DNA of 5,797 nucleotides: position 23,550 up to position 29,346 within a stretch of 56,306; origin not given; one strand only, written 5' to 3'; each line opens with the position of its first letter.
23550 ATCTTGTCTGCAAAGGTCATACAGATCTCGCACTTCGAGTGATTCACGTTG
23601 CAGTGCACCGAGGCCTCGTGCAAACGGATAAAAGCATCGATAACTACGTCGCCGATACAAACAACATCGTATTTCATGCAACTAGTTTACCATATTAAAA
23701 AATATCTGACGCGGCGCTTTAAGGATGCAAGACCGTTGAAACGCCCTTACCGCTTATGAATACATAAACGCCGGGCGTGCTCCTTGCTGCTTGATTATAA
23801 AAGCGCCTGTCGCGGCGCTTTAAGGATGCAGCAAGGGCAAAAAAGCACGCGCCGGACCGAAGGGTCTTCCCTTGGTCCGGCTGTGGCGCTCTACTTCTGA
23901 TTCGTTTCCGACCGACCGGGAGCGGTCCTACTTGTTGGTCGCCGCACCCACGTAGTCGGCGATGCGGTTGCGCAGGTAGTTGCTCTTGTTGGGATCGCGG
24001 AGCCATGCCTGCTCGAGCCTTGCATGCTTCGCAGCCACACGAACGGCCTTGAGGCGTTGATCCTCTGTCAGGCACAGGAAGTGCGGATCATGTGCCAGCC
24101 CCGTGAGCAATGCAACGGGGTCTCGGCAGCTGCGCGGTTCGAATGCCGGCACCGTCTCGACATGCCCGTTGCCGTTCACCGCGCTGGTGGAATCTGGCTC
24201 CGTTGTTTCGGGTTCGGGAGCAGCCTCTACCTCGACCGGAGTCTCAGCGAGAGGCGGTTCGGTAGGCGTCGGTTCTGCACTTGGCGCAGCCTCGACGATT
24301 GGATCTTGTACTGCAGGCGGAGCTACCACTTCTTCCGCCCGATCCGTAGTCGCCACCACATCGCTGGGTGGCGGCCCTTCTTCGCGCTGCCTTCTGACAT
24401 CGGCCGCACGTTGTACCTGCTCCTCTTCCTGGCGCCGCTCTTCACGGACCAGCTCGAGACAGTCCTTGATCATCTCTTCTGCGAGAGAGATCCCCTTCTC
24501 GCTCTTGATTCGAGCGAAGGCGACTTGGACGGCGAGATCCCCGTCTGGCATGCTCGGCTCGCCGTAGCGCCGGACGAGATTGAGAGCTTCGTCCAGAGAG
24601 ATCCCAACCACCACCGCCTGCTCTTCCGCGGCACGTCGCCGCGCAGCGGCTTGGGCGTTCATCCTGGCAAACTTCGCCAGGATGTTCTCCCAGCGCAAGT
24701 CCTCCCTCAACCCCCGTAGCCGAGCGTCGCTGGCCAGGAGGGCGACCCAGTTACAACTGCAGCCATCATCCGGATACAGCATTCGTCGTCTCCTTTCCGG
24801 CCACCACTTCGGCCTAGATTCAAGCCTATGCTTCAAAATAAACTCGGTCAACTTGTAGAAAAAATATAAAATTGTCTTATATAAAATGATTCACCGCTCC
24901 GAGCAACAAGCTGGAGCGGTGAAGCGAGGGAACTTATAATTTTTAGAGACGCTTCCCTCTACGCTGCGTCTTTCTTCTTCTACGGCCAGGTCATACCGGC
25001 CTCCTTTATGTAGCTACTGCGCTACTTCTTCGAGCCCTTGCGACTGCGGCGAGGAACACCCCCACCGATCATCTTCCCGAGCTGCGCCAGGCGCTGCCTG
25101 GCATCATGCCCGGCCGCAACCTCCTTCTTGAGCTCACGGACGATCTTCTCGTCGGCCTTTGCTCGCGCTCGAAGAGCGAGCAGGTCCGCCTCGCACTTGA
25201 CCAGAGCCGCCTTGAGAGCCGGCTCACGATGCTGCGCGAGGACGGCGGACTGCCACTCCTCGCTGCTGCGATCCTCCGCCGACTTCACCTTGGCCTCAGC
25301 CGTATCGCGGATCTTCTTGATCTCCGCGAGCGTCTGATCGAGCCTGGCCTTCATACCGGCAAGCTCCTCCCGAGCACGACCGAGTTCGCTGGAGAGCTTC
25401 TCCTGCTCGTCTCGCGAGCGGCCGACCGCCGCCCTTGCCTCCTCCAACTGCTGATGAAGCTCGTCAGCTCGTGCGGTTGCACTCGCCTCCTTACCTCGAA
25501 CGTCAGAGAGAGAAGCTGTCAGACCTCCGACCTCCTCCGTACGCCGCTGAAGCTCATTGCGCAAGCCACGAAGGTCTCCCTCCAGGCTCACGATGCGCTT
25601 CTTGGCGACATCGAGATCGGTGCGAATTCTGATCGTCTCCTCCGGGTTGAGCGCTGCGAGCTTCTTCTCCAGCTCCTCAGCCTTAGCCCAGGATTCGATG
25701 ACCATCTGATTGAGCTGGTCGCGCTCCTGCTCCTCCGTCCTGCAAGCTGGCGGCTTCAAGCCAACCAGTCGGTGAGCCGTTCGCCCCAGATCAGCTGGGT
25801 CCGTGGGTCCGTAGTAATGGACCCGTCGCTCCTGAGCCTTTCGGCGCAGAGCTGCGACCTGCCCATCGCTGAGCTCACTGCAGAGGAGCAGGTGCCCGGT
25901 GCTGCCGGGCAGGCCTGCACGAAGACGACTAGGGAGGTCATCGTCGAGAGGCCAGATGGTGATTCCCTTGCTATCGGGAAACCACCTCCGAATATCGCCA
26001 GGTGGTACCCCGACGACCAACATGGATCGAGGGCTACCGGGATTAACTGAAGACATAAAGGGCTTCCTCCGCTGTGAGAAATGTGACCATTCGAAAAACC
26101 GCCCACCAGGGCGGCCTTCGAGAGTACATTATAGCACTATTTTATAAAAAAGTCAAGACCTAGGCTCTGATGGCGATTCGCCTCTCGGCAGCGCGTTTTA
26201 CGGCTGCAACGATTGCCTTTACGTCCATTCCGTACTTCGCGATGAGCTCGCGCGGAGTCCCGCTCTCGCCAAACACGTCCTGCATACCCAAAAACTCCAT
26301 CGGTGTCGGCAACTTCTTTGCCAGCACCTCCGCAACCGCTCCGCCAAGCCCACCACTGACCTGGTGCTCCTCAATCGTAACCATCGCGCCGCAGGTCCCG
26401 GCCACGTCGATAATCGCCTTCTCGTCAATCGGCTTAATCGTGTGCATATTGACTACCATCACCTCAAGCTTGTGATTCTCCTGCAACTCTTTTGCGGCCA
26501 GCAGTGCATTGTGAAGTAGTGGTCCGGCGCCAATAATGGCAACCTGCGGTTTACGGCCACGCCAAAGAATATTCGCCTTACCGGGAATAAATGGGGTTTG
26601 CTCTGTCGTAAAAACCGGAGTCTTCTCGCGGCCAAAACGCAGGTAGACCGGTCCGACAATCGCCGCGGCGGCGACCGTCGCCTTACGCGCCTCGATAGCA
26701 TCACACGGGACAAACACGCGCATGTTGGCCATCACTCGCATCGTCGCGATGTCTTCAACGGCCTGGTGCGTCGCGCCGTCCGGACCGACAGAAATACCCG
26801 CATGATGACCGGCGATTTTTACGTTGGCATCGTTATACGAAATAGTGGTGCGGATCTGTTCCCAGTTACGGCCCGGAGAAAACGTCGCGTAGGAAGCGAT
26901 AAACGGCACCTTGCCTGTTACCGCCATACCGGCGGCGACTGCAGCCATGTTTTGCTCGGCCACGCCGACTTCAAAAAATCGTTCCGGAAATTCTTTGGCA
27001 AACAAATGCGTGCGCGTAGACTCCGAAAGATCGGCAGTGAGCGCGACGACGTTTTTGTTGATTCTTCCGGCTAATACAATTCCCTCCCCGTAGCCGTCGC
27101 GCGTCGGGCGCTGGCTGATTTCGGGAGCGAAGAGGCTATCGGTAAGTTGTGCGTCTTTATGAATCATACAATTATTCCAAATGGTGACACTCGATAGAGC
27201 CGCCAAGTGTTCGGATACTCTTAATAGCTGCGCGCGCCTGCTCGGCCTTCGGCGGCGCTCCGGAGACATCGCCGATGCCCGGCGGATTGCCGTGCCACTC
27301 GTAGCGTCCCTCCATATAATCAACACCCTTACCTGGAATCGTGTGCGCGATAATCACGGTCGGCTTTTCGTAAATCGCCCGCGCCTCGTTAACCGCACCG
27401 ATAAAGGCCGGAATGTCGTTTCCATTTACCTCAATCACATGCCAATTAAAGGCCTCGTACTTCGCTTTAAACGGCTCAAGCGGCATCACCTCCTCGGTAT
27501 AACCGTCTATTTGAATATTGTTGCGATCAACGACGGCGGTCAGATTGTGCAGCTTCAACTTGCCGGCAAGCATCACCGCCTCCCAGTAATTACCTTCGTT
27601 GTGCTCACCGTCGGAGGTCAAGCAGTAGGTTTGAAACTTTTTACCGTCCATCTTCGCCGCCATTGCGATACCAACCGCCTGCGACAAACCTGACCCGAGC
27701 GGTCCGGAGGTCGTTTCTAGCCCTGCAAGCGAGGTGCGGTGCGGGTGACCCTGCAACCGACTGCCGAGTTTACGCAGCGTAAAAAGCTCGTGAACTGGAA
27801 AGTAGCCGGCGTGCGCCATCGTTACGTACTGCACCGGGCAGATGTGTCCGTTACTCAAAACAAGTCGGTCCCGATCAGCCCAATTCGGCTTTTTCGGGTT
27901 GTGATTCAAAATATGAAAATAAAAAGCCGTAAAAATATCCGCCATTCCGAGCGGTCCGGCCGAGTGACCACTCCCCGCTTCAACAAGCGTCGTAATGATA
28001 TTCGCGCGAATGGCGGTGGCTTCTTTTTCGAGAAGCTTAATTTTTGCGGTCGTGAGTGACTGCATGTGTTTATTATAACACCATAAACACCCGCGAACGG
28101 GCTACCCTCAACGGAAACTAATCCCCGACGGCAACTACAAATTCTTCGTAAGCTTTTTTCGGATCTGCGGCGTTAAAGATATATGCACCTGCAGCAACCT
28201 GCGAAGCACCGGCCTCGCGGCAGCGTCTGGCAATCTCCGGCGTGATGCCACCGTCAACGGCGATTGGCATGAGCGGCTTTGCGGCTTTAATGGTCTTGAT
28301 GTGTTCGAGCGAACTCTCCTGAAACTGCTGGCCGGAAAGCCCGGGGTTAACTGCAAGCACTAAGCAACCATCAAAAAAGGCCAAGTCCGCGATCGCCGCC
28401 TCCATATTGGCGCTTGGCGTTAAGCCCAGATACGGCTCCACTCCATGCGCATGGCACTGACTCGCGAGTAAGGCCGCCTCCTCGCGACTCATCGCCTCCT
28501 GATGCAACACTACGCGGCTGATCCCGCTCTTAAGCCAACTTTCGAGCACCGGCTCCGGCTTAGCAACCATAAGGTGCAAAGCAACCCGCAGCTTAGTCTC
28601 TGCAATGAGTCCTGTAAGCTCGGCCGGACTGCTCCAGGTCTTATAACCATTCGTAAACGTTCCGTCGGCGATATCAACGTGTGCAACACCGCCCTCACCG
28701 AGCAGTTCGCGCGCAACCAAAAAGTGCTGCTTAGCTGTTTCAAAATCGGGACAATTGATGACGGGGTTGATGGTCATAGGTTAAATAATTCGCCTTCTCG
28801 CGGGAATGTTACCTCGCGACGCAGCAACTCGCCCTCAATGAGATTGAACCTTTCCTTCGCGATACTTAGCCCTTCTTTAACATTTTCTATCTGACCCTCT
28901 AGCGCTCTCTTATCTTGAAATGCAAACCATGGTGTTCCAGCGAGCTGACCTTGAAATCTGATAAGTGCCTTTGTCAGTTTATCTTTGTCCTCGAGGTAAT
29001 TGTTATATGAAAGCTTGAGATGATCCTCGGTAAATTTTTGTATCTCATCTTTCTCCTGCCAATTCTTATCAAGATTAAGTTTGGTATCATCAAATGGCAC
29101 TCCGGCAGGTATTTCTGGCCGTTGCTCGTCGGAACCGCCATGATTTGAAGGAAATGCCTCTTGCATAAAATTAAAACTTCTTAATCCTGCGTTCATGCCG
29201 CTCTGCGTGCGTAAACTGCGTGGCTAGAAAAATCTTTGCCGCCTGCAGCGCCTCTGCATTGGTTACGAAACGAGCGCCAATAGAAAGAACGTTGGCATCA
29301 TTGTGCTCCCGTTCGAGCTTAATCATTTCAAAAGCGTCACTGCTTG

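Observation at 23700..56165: Eight short G+C-rich, mostly Shine-Dalgarno-bearing gene cassettes scattered through a lower-GC, SD-poor housekeeping backbone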

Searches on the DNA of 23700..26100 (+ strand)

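Call 78: search_dna_similar(query=window:23700-26100:+, collection=plasmids, mode=distant, max_rows=8)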
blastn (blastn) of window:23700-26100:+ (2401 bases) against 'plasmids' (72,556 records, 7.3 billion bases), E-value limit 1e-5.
No match.

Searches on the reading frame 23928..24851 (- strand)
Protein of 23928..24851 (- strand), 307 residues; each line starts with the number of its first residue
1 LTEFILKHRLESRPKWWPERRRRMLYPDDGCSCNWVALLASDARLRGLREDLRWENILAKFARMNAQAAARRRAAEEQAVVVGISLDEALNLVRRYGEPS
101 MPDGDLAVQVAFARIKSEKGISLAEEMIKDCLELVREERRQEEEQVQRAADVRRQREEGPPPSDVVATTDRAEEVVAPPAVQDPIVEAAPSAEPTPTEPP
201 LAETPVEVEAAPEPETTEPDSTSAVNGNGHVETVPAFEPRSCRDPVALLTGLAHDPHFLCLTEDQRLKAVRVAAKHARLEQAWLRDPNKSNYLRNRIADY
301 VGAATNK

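Call 8: search_protein_families(library=pfam, proteins=[window:23928-24851:-], max_evalue=0.01)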
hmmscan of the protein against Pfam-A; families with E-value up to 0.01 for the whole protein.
window:23928-24851:- (307 aa): 0 families

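Call 25: find_homologous_proteins(query=window:23928-24851:-, max_evalue=0.001)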
Query window:23928-24851:- (307 aa): 1 proteins with E <= 0.001 among 8000 candidates.
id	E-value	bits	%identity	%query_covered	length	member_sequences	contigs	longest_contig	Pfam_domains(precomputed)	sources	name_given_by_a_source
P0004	8.6e-181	618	100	93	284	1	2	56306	-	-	-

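Call 43: search_protein_families(library=phrogs, proteins=[window:23928-24782:-], max_evalue=0.01)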
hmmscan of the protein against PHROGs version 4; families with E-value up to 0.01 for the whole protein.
window:23928-24782:- (284 aa): 0 families

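Call 74: find_related_loci(query=window:23928-24782:-, collection=viral_contigs, flank=5000)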
Query window:23928-24782:- (284 aa) in viral_contigs; peptide patterns used: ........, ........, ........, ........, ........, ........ (x = any residue, [..] = any of these).
8 stretches matched a pattern, but none encodes a relative of the query by tblastn (E <= 1e-3).

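Call 77: search_dna_similar(query=window:23928-24782:-, collection=phages, mode=protein, max_evalue=0.001, max_rows=8)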
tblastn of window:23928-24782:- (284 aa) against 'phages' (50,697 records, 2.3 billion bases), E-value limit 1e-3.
No match.

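Call 97: search_solved_structures(query=window:23928-24782:-, max_evalue=1)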
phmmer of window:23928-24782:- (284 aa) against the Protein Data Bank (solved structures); distinct sequences matched with E-value up to 1: 2.
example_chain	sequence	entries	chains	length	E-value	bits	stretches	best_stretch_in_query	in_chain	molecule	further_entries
6cfz_D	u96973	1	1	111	0.59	12.9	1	105-136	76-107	Duo1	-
8ff9_A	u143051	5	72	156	0.87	12.4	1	54-110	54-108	Probable dna-binding stress protein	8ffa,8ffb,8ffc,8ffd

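Call 98: search_protein_families(library=ncbifam, proteins=[window:23928-24782:-], max_evalue=0.01)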
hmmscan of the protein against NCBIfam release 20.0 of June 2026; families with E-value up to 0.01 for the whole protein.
window:23928-24782:- (284 aa): 0 families

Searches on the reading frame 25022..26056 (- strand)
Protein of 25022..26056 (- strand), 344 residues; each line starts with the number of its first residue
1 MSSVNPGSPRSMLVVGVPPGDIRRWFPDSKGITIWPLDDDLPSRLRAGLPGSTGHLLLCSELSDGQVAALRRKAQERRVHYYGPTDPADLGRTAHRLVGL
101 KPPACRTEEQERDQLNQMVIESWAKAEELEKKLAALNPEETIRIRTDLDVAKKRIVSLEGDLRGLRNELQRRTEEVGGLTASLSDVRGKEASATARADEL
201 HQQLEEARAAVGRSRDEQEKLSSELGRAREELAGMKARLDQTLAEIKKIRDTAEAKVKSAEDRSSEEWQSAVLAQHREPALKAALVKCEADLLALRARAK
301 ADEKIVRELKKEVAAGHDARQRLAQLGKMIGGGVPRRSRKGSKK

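Call 8: search_protein_families(library=pfam, proteins=[window:25022-26056:-], max_evalue=0.01)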
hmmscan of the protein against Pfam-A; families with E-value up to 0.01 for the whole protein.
window:25022-26056:- (344 aa): 1 family
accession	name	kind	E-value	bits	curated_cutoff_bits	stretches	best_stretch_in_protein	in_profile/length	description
PF04849.18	HAP1_N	-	0.0038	16.9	33.9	1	143-251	205-306/307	HAP1 N-terminal conserved region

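Call 26: find_homologous_proteins(query=window:25022-26056:-, max_evalue=0.001)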
Query window:25022-26056:- (344 aa): 1 proteins with E <= 0.001 among 8000 candidates.
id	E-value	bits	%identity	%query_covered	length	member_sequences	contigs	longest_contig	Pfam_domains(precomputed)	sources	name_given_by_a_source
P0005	4.7e-214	728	100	100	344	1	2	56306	PF24161.2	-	-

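Call 27: find_encoding_contigs(protein=P0005, flank=10000, max_places=4)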
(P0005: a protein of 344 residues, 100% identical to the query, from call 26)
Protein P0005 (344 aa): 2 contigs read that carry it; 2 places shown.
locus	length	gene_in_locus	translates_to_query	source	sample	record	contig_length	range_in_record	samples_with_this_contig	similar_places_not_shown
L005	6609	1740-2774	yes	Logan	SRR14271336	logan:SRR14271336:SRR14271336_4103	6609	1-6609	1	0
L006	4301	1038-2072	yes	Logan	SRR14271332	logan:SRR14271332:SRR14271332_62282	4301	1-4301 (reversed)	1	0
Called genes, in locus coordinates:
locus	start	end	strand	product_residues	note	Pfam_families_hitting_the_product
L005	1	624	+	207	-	?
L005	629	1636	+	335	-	PF02779:Transket_pyr, PF02780:Transketolase_C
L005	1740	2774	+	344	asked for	PF24161:CCDC39 (weak)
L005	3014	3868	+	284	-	-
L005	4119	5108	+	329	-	PF00294:PfkB, PF08543:Phos_pyr_kin (faint)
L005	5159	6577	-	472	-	PF00091:Tubulin, PF12327:FtsZ_C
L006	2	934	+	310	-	?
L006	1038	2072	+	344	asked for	PF24161:CCDC39 (weak)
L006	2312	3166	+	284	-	-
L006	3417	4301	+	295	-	?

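Call 43: search_protein_families(library=phrogs, proteins=[window:25022-26056:-], max_evalue=0.01)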
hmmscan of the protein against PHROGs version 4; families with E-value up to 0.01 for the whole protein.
window:25022-26056:- (344 aa): 8 families
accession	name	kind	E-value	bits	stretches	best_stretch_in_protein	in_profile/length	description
phrog_5218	-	unknown function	9.7e-05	21.6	1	109-266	56-205/1599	-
phrog_23470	-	unknown function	0.00041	21.5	0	234-311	17-94/106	-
phrog_10613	-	tail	0.00091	20.1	1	152-313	30-184/237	tail length tape measure protein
phrog_2335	-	tail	0.0026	16.7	1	107-236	357-474/1536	tail length tape measure protein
phrog_77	-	DNA, RNA and nucleotide metabolism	0.0028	17.2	1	109-315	501-681/967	SbcC-like subunit of palindrome specific endonuclease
phrog_6631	-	unknown function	0.0031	18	1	127-218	37-117/251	-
phrog_1272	-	tail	0.0042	15.8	1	127-271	73-215/1606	tail length tape measure protein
phrog_3558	-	tail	0.0088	15.4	1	184-321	401-544/1047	tail protein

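Call 73: find_related_loci(query=window:25022-26056:-, collection=viral_contigs, flank=5000)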
Query window:25022-26056:- (344 aa) in viral_contigs; peptide patterns used: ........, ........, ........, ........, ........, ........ (x = any residue, [..] = any of these).
29 stretches matched a pattern, but none encodes a relative of the query by tblastn (E <= 1e-3).

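Call 76: search_dna_similar(query=window:25022-26056:-, collection=phages, mode=protein, max_evalue=0.001, max_rows=8)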
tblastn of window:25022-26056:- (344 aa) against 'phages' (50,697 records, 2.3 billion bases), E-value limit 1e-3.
No match.

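Call 98: search_protein_families(library=ncbifam, proteins=[window:25022-26056:-], max_evalue=0.01)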
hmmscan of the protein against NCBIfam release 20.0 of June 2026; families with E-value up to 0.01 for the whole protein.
window:25022-26056:- (344 aa): 7 families
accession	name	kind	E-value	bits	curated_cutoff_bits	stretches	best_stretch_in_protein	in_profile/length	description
TIGR02168.1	SMC_prok_B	equivalog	3.3e-07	28.5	567.35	1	109-322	678-893/1181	chromosome segregation protein SMC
TIGR02169.1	SMC_prok_A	equivalog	4.4e-06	24.7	729.4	1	110-270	259-418/1165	chromosome segregation protein SMC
TIGR04523.1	Mplasa_alph_rch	subfamily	4.1e-05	21.7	270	1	109-265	273-422/745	helix-rich protein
NF045487.1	ASRP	equivalog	0.00045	19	300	1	109-263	316-461/593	archaea-specific SMC-related protein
NF038350.1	taxis_HmpF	equivalog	0.00047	18.7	200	0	126-183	375-432/553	pilus motility taxis protein HmpF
NF002572.0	PRK02224.1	equivalog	0.0068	14.7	1087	1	108-260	270-428/888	DNA double-strand break repair ATPase Rad50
NF045780.1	TrlF_fam_ATP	equivalog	0.0073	15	350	1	112-313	417-629/944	TrlF family AAA-like ATPase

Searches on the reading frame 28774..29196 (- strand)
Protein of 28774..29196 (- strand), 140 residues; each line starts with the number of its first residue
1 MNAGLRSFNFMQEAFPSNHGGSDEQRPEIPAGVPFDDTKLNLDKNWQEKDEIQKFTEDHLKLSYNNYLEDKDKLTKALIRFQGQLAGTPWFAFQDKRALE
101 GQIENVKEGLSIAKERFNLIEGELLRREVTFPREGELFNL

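Call 60: search_protein_families(library=pfam, proteins=[window:28774-29196:-], max_evalue=0.001)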
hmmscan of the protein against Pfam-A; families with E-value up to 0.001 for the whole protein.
window:28774-29196:- (140 aa): 0 families
